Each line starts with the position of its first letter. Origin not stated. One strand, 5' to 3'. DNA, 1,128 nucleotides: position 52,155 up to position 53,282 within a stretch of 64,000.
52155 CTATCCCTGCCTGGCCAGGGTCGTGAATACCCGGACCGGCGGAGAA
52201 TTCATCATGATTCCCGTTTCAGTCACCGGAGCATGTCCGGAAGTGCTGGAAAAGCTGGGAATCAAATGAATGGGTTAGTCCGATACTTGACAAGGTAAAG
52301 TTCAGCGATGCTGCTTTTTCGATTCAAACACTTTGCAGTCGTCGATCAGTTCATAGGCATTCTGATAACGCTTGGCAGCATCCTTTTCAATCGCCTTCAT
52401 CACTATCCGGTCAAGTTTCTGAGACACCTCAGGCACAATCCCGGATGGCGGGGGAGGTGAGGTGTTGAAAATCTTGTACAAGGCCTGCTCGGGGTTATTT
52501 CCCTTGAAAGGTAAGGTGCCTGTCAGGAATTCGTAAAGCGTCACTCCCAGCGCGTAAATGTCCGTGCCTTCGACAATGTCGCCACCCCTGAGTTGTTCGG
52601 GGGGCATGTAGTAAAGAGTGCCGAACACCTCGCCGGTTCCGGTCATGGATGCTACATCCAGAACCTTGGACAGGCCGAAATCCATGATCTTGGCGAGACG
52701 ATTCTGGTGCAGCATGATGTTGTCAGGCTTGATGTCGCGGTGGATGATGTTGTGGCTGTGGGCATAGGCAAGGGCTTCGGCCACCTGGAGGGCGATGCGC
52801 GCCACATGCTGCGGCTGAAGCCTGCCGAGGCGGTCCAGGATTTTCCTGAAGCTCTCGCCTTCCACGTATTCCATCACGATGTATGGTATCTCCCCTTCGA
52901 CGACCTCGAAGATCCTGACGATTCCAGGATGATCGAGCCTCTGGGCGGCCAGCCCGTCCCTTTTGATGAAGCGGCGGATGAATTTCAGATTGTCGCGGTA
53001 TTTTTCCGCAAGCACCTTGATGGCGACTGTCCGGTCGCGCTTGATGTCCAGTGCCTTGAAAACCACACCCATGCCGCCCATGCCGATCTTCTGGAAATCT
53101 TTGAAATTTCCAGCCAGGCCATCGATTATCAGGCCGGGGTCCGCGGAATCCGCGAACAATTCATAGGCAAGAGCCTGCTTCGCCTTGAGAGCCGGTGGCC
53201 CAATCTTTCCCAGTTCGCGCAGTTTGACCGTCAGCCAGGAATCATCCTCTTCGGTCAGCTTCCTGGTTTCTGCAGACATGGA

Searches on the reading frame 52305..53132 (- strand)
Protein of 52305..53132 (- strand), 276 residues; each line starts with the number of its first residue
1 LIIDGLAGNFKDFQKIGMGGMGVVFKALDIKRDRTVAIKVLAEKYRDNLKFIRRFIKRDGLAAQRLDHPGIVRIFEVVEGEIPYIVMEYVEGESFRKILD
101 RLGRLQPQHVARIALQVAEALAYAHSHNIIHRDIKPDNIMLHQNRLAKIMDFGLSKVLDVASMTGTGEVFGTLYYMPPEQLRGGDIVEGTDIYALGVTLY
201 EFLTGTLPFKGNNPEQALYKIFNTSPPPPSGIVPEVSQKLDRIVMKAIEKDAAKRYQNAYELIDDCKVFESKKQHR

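Call 80: search_solved_structures(query=window:52305-53132:-, max_evalue=1e-20, show_alignments=2)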
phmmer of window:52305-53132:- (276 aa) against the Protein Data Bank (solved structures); distinct sequences matched with E-value up to 1e-20: 636 (the best 60 are shown).
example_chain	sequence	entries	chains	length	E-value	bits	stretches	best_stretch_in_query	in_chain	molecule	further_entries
3f61_A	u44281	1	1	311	9.3e-54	185.7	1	13-265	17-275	Serine/threonine-protein kinase pknB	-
6i2p_A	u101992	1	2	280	1.5e-53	185.1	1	13-265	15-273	Serine/threonine-protein kinase PknB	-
6b2p_A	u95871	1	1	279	2.8e-53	184.2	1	13-265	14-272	Serine/threonine-protein kinase PknB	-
5u94_A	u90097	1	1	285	2.8e-53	184.1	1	13-265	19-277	Serine/threonine-protein kinase PknB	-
3ori_A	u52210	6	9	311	3.4e-53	183.9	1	13-265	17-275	Serine/threonine protein kinase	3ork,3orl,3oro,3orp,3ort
1mru_A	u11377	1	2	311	3.4e-53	183.9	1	13-265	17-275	Probable serine/threonine-protein kinase pknB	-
1o6y_A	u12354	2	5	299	3.5e-53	183.8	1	13-265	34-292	SERINE/THREONINE-PROTEIN KINASE PKNB | Probable serine/threonine-protein kinase pknB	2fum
3orm_A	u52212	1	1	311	6.9e-53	182.9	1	13-265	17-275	Serine/threonine protein kinase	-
3f69_A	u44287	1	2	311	3.2e-52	180.7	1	13-265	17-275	Serine/threonine-protein kinase pknB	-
9ymt_A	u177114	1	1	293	4.6e-48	167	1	9-267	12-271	Serine/Threonine Kinase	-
4eqm_A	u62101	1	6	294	4.7e-48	167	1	9-267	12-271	Protein kinase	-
4ow8_A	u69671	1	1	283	4.6e-47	163.8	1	6-260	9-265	Serine/threonine-protein kinase PknA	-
9tmq_A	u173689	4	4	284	4.6e-47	163.8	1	6-260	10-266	Serine/threonine-protein kinase PknA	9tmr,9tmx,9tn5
6b2q_A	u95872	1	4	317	6.7e-47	163.2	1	6-260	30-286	Serine/threonine-protein kinase PknA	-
4x3f_A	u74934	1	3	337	8.1e-47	163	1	6-260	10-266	Serine/threonine-protein kinase PknA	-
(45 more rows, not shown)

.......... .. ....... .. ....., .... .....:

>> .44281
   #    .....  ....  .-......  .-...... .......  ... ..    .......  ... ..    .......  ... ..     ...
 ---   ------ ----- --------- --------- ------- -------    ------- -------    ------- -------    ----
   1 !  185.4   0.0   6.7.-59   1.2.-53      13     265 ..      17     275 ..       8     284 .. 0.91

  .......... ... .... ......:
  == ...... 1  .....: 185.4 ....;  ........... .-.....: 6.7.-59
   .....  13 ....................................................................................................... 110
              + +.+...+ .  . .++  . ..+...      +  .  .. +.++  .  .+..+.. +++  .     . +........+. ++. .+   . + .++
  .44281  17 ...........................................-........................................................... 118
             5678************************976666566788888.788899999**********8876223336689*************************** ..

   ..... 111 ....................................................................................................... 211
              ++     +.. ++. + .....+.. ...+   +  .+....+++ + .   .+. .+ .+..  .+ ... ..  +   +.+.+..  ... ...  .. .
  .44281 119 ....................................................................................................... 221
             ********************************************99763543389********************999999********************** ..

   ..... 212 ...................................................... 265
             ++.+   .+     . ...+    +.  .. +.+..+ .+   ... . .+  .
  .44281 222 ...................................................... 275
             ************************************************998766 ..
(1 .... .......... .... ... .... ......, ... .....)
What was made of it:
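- On Hanks-type Ser/Thr kinases (ORF B): The PknB alignment shows VAIK, HRD, DFG and a T-loop; the alphaC Glu is Asp (call 80).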

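Call 83: find_homologous_proteins(query=window:52305-53132:-, max_evalue=1e-40)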
Query window:52305-53132:- (276 aa): 2543 proteins with E <= 1e-40 among 8000 candidates; the best 120 are listed.
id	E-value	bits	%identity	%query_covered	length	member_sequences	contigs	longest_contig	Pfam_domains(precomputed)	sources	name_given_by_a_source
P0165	1.8e-72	262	40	94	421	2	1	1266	PF07714.24,PF00069.32,PF17667.8,PF01636.30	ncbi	ncbi:MAG: serine/threonine-protein kinase, partial [Acidobacteriota bacterium]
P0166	2.8e-62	229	43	96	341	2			PF07714.24,PF00069.32,PF03109.23,PF01636.30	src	-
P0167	1.1e-61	227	45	96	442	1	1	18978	PF06293.21,PF07714.24,PF00069.32,PF03109.23,PF03793.25,PF01636.30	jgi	jgi:tRNA A-37 threonylcarbamoyl transferase component Bud32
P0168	1.7e-61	226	39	98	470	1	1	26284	PF07714.24,PF00069.32,PF14531.13,PF01636.30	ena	-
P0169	2.0e-61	226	41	97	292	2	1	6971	PF06293.21,PF07714.24,PF00069.32,PF03109.23,PF01636.30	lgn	-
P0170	9.5e-60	220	41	95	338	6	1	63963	PF07714.24,PF00069.32,PF03109.23,PF14531.13,PF01636.30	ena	-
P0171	1.1e-59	220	45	95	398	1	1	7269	PF07714.24,PF00069.32,PF03109.23,PF14531.13,PF01636.30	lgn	-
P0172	2.1e-59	219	43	95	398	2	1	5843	PF07714.24,PF00069.32,PF03109.23,PF14531.13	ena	-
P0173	2.4e-59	219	44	95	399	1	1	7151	PF07714.24,PF00069.32,PF03109.23,PF14531.13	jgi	-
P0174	3.0e-59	219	44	95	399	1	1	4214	PF07714.24,PF00069.32,PF14531.13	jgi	-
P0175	3.7e-59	218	39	95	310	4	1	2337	PF07714.24,PF00069.32,PF03109.23,PF01163.29,PF01636.30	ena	-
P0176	5.9e-59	218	44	95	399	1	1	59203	PF07714.24,PF00069.32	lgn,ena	-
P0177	5.9e-59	218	44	95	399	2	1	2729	PF07714.24,PF00069.32,PF14531.13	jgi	-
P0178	6.6e-59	217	43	95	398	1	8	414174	PF07714.24,PF00069.32,PF03109.23,PF14531.13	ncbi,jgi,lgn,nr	ncbi:MAG: serine/threonine-protein kinase [Gallionella sp.]|jgi:serine/threonine-protein kinase|nr:s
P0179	6.7e-59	217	44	95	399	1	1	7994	PF07714.24,PF00069.32,PF14531.13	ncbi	-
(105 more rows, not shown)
